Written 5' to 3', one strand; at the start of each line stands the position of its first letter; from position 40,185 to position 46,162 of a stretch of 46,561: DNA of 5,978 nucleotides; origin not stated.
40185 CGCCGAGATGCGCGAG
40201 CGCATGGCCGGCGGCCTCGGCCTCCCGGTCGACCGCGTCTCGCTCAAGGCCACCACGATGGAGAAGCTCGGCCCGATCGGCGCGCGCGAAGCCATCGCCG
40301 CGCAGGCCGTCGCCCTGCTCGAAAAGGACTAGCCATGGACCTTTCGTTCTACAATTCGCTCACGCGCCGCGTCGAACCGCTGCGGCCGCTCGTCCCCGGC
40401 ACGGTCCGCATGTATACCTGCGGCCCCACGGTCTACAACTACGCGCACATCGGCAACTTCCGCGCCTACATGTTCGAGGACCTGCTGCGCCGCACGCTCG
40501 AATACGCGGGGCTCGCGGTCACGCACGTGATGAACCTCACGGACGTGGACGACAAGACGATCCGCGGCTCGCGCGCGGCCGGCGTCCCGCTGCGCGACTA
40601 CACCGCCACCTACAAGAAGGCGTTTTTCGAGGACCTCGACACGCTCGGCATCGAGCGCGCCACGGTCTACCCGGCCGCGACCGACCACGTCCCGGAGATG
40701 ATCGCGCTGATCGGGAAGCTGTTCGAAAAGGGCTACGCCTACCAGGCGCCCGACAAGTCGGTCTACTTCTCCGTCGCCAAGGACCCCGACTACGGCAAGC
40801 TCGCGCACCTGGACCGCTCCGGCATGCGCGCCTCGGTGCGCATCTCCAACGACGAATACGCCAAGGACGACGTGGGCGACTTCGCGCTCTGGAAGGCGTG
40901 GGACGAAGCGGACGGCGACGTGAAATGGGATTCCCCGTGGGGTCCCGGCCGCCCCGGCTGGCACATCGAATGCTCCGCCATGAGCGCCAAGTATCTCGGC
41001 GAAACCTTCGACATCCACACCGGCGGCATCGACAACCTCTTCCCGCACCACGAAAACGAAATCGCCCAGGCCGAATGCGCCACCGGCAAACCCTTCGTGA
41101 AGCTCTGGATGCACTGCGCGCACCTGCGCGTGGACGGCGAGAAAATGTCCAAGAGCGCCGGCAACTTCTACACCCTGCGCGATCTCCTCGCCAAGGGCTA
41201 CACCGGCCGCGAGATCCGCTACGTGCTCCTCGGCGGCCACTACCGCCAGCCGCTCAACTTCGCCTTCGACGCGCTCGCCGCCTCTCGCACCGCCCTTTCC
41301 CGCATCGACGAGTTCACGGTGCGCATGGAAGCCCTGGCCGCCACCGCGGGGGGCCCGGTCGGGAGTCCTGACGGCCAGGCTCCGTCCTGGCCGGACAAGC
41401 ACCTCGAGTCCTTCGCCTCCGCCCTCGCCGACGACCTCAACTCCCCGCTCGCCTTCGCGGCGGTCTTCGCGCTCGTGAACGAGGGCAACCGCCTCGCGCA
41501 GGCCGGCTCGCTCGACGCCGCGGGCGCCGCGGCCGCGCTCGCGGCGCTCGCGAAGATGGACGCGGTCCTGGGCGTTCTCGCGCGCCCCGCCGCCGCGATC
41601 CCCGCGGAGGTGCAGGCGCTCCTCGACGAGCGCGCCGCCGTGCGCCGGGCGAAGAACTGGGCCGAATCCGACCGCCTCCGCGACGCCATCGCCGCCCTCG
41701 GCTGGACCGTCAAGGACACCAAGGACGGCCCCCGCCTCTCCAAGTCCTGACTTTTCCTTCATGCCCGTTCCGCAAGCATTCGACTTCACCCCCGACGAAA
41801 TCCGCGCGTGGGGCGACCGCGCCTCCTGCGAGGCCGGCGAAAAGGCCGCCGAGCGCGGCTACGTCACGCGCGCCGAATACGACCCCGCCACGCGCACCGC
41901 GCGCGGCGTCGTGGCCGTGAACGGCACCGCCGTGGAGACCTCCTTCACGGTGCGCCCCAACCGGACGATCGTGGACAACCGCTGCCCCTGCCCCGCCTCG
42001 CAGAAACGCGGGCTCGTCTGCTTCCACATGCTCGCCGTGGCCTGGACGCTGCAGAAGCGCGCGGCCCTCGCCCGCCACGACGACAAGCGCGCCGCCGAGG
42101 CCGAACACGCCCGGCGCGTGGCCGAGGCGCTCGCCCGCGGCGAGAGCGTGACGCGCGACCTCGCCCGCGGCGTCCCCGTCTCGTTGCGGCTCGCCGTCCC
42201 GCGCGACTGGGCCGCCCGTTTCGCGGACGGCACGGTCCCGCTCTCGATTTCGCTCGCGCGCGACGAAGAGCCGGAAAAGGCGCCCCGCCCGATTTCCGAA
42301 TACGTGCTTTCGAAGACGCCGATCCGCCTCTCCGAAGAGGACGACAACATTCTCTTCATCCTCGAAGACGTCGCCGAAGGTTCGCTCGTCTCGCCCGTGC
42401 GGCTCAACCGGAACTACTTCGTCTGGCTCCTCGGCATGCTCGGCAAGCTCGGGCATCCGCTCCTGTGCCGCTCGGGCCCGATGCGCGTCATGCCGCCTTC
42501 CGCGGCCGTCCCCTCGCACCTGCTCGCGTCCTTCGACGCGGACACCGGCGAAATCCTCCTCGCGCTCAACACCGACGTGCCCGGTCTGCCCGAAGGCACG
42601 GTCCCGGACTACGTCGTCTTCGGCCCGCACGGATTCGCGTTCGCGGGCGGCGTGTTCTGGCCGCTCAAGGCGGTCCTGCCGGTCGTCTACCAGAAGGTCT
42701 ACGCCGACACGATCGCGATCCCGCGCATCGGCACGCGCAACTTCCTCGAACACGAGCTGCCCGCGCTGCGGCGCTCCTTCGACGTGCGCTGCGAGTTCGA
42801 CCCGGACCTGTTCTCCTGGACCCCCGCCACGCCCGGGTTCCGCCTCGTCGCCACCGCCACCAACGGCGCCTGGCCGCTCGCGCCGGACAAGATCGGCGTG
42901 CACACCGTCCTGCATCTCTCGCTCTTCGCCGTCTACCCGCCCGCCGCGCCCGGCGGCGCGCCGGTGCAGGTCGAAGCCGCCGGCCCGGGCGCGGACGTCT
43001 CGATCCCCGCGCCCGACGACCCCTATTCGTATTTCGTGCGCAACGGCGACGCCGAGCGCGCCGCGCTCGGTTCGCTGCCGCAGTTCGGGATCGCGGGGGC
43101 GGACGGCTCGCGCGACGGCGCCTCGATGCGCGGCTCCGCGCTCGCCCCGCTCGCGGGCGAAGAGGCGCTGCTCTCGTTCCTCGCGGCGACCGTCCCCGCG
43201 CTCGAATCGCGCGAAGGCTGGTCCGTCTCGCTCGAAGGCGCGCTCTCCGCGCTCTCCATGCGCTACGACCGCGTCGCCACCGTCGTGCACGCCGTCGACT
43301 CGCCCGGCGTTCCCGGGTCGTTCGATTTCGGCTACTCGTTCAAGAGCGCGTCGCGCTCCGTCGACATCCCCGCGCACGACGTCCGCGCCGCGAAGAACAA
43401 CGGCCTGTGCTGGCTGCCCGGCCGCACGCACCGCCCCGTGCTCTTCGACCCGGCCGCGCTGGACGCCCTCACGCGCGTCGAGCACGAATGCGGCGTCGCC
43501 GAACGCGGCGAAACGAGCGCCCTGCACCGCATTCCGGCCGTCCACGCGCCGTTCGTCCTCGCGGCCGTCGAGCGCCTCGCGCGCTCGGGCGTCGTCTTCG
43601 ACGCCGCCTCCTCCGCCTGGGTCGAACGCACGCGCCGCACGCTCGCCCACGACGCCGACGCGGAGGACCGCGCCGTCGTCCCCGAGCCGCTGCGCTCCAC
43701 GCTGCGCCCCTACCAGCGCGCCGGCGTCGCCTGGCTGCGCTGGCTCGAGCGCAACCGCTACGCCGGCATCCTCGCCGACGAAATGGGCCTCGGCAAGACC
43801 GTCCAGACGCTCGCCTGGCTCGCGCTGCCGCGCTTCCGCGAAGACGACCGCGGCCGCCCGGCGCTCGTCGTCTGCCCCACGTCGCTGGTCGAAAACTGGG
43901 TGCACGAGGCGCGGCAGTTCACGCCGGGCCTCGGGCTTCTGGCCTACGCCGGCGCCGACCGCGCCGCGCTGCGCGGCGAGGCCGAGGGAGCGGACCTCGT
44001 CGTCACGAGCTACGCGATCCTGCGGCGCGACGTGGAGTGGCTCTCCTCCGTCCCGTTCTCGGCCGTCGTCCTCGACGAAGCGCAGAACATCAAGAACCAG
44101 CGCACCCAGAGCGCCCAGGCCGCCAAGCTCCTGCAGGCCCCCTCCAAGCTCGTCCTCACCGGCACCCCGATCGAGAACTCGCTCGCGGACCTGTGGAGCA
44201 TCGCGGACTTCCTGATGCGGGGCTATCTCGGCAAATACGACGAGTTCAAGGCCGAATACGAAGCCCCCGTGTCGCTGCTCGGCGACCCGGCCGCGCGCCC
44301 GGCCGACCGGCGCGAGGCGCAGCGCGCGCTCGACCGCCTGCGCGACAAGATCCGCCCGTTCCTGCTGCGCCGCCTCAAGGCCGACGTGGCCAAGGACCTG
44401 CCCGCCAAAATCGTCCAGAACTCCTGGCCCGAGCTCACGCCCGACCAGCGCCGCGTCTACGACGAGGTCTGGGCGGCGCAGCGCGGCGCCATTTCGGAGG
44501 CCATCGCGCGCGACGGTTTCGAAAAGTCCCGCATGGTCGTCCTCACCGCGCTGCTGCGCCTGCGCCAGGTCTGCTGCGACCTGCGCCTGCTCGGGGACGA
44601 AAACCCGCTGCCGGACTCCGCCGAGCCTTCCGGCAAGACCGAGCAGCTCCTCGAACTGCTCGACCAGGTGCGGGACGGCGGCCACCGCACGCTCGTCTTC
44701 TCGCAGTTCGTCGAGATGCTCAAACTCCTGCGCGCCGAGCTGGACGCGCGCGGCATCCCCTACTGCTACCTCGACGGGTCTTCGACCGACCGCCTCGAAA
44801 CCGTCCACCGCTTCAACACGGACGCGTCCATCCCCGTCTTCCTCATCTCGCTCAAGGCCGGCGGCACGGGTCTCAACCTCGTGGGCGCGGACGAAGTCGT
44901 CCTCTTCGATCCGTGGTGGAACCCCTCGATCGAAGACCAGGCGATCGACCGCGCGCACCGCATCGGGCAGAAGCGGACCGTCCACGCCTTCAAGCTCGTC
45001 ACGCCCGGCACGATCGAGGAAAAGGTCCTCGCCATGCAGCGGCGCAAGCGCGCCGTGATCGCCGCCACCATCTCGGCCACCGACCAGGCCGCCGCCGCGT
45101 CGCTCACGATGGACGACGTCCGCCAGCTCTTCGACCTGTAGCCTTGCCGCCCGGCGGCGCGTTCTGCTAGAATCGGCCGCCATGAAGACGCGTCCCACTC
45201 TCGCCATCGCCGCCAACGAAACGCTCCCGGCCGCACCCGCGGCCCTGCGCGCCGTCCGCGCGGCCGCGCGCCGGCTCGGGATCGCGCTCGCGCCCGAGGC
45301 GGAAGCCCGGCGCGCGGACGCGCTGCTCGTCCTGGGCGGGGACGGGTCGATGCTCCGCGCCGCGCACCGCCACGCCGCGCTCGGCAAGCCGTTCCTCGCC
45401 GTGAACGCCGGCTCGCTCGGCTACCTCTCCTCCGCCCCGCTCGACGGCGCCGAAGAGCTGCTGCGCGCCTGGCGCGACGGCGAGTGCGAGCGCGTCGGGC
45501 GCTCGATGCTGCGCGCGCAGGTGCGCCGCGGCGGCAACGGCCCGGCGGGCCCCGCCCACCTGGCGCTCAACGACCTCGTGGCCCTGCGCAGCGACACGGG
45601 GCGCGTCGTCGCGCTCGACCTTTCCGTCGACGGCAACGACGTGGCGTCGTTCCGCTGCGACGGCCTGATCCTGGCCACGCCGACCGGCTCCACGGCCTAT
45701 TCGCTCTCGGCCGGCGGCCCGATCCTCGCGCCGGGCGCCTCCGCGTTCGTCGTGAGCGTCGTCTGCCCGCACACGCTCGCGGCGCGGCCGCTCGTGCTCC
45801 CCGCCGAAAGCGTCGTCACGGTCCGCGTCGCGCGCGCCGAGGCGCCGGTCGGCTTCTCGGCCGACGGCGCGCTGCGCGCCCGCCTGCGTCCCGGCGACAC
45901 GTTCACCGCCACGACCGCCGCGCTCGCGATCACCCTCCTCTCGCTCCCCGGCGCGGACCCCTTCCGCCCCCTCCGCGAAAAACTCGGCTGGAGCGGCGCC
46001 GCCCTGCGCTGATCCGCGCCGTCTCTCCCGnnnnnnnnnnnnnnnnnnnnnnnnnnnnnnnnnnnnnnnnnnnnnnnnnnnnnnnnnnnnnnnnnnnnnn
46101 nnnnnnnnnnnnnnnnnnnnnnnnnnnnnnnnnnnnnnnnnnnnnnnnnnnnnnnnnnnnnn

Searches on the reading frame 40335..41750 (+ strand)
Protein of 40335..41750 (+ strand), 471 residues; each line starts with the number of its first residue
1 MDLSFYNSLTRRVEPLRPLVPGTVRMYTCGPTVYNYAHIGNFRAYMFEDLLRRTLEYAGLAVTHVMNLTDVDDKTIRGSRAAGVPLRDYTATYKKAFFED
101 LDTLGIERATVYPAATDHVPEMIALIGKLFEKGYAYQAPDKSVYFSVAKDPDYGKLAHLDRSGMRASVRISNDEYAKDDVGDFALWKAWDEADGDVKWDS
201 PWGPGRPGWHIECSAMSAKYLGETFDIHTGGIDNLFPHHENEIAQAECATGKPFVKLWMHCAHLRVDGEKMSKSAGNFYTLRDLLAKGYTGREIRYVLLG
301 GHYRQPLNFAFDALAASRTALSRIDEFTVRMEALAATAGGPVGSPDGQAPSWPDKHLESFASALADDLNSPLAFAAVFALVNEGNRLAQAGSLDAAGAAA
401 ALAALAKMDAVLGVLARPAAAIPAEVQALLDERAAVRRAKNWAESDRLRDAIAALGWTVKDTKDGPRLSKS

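Call 9: search_protein_families(library=pfam, proteins=[window:40335-41750:+], max_evalue=0.001)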
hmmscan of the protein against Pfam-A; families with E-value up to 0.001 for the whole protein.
window:40335-41750:+ (471 aa): 6 families
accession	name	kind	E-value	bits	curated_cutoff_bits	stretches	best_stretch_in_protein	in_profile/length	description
PF01406.26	tRNA-synt_1e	-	5.3e-108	361.4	27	1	17-317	3-299/301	tRNA synthetases class I (C) catalytic domain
PF23493.1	CysS_C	-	6.3e-10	39.4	23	1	421-464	3-46/51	Cysteinyl-tRNA ligase anticodon binding domain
PF09190.17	DALR_2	-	9.6e-10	39.3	22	1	360-415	2-56/57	DALR domain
PF09334.17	tRNA-synt_1g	-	1.8e-06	27.4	20.1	0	259-300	316-356/391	tRNA synthetases class I (M)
PF01921.24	tRNA-synt_1f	-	4.7e-05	22.9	27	0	33-73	32-72/360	tRNA synthetases class I (K)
PF00133.28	tRNA-synt_1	-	0.00035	19.9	22.7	0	226-307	330-411/414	tRNA synthetases class I (I, L, M and V)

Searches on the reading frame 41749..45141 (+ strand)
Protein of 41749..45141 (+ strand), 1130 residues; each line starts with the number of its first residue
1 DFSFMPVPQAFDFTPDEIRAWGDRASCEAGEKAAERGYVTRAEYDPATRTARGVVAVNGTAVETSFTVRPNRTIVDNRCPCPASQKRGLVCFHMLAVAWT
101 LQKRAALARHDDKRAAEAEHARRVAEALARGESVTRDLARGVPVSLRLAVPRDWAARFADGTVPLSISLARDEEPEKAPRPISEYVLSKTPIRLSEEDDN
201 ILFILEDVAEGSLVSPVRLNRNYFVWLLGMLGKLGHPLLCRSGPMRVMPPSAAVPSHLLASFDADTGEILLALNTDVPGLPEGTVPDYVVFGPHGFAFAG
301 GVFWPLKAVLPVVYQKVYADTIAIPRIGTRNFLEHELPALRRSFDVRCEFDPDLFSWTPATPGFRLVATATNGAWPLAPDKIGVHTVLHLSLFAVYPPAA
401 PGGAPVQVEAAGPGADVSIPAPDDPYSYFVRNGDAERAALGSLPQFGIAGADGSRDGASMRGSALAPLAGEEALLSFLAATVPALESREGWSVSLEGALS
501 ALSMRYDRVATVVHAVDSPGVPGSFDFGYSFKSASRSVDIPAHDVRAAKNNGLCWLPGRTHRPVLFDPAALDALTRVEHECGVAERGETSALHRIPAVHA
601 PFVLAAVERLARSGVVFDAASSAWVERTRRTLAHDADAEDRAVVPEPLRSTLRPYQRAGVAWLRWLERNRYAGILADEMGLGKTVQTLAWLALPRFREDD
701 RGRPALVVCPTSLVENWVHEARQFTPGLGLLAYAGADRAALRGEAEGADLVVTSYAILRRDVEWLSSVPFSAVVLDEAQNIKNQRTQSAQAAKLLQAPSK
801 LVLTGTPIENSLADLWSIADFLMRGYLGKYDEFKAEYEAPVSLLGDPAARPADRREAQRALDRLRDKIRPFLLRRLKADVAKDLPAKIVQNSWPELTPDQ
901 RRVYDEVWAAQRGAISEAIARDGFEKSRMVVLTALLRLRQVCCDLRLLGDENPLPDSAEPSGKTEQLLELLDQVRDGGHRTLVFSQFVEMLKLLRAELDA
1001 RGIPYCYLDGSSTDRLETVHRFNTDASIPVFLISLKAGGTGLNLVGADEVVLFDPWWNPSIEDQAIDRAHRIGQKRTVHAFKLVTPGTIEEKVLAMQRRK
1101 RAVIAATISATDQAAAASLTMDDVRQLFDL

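Call 34: search_protein_families(library=pfam, proteins=[window:41749-45141:+], max_evalue=0.01)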
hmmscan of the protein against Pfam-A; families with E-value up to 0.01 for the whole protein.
window:41749-45141:+ (1130 aa): 4 families
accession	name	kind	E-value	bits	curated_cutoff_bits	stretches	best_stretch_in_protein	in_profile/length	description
PF00176.29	SNF2-rel_dom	-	2.7e-65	220.8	24.9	1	655-946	1-289/290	SNF2-related domain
PF00271.37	Helicase_C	-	2.9e-21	76.2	23.5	1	963-1073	2-110/110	Helicase conserved C-terminal domain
PF04851.21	ResIII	-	1.4e-06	28.7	22.5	1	651-808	3-163/164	Type III restriction enzyme, res subunit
PF04434.22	SWIM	-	0.0093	15.9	19.6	0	74-101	10-37/38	SWIM zinc finger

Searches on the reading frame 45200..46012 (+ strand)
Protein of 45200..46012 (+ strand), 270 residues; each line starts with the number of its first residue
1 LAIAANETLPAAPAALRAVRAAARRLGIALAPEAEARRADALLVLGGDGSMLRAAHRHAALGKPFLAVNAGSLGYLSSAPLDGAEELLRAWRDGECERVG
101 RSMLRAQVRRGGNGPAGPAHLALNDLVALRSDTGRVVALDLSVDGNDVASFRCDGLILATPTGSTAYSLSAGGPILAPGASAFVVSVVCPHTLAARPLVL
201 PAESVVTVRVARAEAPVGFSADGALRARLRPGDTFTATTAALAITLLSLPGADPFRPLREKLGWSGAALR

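Call 34: search_protein_families(library=pfam, proteins=[window:45200-46012:+], max_evalue=0.01)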
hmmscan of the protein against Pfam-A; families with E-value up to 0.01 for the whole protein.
window:45200-46012:+ (270 aa): 2 families
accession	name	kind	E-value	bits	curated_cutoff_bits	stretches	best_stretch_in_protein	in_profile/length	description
PF20143.4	NAD_kinase_C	-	7.6e-28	97.2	23.7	1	123-239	1-116/126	ATP-NAD kinase C-terminal domain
PF01513.26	NAD_kinase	-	5.7e-10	40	25.5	1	34-93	68-127/130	ATP-NAD kinase N-terminal domain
